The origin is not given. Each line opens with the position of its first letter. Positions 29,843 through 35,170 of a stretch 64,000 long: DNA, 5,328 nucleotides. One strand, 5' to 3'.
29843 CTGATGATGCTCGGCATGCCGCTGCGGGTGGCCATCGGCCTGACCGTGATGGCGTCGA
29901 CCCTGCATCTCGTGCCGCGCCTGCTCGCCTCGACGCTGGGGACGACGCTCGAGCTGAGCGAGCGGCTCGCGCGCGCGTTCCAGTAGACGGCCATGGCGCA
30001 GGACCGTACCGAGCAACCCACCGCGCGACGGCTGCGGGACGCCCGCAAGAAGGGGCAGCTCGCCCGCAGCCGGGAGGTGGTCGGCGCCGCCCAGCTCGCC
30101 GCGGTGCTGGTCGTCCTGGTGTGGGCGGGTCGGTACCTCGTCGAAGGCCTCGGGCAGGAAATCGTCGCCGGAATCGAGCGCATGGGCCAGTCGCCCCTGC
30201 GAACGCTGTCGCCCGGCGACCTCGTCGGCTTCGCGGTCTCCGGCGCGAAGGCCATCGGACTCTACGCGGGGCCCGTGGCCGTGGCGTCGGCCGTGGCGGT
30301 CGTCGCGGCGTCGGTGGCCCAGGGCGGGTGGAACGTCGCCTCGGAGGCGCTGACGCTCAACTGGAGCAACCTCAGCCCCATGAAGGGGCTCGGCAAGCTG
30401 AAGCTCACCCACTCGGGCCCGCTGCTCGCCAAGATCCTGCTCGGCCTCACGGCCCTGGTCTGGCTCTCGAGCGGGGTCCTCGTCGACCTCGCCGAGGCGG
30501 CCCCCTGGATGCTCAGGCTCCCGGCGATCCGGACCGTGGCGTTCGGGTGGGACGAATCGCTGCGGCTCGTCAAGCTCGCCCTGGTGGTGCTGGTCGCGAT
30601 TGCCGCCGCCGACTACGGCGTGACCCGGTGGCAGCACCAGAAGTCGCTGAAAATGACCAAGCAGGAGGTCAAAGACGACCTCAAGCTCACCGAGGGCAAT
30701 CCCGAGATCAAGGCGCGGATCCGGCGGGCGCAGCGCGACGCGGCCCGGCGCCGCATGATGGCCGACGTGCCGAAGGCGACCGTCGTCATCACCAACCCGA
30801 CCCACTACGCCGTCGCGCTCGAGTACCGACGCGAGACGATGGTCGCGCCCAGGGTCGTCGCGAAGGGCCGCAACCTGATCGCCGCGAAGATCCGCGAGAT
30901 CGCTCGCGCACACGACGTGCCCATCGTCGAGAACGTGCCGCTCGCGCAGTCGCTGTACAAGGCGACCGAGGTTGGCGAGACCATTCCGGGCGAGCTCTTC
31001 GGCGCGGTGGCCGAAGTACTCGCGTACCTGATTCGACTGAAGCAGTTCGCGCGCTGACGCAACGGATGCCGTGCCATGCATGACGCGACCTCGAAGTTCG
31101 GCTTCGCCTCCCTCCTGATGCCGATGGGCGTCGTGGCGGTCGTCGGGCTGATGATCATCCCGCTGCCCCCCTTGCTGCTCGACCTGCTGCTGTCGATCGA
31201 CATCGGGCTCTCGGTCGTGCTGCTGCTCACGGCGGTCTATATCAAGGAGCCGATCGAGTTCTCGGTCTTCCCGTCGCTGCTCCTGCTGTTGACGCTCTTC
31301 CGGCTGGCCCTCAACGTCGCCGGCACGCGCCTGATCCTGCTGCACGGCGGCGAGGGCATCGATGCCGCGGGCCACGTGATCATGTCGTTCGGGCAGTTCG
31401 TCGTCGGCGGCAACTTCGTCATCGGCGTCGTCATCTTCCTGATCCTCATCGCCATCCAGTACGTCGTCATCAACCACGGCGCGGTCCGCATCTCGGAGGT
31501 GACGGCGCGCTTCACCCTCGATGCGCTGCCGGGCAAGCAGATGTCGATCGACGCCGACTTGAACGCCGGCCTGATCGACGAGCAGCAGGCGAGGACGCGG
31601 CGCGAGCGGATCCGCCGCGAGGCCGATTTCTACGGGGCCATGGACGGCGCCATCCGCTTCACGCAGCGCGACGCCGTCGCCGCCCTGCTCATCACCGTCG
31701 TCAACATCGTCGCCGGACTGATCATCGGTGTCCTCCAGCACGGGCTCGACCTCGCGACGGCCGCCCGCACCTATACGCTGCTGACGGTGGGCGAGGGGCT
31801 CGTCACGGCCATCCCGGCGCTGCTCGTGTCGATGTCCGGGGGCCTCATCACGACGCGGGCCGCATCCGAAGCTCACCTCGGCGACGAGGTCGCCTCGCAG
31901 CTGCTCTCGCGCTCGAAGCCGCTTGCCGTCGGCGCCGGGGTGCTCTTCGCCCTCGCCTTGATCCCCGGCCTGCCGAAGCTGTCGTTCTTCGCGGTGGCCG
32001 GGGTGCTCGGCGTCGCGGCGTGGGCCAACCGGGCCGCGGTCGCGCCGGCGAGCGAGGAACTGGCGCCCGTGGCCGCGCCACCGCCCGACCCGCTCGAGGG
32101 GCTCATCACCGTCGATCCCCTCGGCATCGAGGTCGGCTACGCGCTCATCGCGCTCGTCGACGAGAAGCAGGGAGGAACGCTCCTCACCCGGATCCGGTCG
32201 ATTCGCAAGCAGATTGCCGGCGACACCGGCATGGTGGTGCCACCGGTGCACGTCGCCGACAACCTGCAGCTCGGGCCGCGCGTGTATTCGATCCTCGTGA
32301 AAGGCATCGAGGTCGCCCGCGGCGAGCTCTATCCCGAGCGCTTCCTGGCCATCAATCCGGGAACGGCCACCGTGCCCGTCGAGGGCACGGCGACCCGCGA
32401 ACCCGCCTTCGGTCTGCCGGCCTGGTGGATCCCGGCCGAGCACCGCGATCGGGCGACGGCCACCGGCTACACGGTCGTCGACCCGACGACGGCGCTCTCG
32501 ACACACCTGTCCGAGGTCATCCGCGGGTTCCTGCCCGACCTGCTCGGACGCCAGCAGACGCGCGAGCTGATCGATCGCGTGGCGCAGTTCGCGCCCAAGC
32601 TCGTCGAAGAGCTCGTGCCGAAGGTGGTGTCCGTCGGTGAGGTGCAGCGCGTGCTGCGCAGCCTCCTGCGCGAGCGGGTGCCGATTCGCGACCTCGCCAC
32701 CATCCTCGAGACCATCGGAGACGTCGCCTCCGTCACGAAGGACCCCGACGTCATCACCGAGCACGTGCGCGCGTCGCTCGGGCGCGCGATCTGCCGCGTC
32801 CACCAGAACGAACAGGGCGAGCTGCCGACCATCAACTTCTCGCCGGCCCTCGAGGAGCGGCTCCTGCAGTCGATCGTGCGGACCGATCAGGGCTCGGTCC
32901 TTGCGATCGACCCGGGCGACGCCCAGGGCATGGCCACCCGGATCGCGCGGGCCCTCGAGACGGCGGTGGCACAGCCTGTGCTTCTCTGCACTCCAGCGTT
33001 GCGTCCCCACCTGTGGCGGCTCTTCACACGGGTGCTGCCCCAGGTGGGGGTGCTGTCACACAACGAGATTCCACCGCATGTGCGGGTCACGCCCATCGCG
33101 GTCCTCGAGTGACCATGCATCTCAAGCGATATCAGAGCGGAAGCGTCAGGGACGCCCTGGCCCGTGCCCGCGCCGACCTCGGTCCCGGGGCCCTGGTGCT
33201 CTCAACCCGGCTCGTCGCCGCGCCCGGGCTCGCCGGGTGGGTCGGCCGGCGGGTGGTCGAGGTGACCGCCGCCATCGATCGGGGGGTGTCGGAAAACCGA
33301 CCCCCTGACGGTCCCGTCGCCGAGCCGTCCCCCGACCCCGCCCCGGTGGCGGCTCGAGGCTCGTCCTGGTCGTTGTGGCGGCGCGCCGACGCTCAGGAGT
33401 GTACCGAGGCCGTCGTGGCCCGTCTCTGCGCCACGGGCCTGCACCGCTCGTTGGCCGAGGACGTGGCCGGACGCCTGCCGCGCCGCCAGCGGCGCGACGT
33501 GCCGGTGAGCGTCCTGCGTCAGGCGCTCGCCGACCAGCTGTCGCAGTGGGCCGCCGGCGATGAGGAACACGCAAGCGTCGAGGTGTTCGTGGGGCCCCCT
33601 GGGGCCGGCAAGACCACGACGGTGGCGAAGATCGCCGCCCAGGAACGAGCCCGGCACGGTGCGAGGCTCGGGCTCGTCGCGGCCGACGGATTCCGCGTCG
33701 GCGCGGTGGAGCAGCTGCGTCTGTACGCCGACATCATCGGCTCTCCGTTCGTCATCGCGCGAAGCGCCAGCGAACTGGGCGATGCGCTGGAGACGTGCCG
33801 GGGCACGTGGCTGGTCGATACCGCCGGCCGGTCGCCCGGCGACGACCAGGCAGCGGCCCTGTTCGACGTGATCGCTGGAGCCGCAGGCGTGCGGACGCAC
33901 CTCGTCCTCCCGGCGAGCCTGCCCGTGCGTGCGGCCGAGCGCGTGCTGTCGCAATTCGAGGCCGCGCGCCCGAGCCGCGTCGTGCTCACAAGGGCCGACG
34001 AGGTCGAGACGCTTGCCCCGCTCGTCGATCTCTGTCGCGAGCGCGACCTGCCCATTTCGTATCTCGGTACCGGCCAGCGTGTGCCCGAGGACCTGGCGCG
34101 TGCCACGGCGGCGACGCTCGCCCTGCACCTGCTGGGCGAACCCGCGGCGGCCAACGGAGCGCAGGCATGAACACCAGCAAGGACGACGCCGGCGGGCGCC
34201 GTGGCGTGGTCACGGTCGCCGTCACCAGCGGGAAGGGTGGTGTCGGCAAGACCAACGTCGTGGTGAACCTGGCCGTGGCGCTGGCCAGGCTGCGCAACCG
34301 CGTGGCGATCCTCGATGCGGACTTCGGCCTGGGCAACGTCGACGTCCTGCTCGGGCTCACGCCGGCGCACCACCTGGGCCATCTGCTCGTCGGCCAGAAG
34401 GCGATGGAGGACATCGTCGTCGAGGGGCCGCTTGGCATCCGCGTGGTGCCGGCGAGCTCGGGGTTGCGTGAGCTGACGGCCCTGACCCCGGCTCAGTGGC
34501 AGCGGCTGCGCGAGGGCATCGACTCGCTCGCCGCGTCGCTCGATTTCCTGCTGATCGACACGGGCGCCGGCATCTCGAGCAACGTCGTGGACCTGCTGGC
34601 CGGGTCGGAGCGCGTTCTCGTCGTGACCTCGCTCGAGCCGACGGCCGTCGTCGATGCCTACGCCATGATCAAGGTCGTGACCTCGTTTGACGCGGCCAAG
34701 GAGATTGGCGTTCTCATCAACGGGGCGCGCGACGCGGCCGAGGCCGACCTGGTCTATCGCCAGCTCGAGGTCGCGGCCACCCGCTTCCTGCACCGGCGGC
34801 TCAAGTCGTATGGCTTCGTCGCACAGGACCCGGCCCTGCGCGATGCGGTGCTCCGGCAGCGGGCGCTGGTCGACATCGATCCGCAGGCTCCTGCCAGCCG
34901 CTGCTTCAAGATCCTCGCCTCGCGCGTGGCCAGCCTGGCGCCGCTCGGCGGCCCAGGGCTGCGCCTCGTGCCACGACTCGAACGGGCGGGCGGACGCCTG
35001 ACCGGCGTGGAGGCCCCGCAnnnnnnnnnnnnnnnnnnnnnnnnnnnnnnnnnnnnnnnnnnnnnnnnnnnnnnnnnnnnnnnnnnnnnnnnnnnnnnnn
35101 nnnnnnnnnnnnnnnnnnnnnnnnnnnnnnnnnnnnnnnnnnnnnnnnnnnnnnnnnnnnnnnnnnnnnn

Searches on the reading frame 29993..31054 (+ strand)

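Call 7: search_protein_families(library=pfam, proteins=[window:29993-31054:+], max_evalue=0.001)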
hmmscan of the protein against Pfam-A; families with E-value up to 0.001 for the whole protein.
window:29993-31054:+ (354 aa): 1 family
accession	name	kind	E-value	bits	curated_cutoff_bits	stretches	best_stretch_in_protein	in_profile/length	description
PF01312.24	Bac_export_2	-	1.6e-107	360.1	24.4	1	3-346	1-335/335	FlhB HrpN YscU SpaS Family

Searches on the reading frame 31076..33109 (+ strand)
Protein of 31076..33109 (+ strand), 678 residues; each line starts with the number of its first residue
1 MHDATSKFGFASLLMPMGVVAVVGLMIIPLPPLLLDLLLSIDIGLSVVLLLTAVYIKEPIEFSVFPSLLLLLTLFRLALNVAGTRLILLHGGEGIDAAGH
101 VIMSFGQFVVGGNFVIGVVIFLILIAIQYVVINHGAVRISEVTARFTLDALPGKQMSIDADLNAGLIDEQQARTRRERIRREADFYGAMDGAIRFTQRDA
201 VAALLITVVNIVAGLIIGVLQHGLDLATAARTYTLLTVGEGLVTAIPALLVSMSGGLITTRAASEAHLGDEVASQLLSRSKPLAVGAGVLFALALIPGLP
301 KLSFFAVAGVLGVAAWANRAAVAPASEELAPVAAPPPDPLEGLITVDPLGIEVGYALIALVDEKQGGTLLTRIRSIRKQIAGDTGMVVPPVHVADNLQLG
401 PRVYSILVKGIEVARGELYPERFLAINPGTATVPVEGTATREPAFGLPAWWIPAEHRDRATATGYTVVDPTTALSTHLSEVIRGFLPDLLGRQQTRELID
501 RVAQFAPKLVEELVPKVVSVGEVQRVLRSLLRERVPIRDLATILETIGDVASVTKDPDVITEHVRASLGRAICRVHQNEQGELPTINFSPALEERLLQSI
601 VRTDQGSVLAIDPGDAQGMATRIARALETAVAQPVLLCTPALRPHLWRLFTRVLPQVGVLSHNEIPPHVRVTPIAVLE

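Call 7: search_protein_families(library=pfam, proteins=[window:31076-33109:+], max_evalue=0.001)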
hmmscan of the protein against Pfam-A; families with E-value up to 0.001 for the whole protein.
window:31076-33109:+ (678 aa): 1 family
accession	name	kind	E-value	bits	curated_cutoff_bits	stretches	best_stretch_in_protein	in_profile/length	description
PF00771.25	FHIPEP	-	1.2e-253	843.9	29.1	1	22-669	1-656/657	FHIPEP family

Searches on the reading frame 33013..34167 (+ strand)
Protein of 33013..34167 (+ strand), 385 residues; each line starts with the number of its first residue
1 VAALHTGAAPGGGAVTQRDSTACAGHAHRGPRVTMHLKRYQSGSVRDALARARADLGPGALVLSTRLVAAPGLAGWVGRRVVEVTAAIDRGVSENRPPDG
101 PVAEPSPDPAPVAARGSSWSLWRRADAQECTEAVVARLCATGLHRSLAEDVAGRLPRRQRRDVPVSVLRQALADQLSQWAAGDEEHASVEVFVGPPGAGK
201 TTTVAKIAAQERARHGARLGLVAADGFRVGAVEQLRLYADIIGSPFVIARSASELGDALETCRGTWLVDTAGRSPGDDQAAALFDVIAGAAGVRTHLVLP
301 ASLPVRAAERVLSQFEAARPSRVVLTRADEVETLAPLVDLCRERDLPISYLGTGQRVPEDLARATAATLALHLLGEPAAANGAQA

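Call 7: search_protein_families(library=pfam, proteins=[window:33013-34167:+], max_evalue=0.001)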
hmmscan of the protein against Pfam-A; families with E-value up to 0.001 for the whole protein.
window:33013-34167:+ (385 aa): 2 families
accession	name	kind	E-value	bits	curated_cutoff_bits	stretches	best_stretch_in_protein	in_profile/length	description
PF00448.28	SRP54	-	1.1e-26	94.1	22.7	1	189-374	3-195/196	SRP54-type protein, GTPase domain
PF13604.12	AAA_30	-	0.00051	20.3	27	1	185-227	16-57/191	AAA domain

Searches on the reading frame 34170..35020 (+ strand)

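Call 58: search_protein_families(library=pfam, proteins=[window:34170-35020:+], max_evalue=0.0001)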
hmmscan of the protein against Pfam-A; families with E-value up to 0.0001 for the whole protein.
window:34170-35020:+ (283 aa): 6 families
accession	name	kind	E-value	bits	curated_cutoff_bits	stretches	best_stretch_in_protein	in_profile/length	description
PF13614.12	AAA_31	-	2.9e-17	63.6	27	1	15-174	3-168/177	AAA domain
PF01656.29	CbiA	-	5.6e-16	59.1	25.4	1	16-231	1-123/125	CobQ/CobB/MinD/ParA nucleotide binding domain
PF10609.15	ParA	-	1e-13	51.8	27.1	1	15-184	5-173/246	NUBPL iron-transfer P-loop NTPase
PF00142.24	Fer4_NifH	-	3.4e-07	30.5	25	0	20-91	6-82/271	4Fe-4S iron sulfur cluster binding proteins, NifH/frxC family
PF09140.17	MipZ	-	1.7e-05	24.7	20.7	0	16-156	3-130/262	ATPase MipZ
PF06564.18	CBP_BcsQ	-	6.3e-05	23.1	21.3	0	16-251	4-231/234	Cellulose biosynthesis protein BcsQ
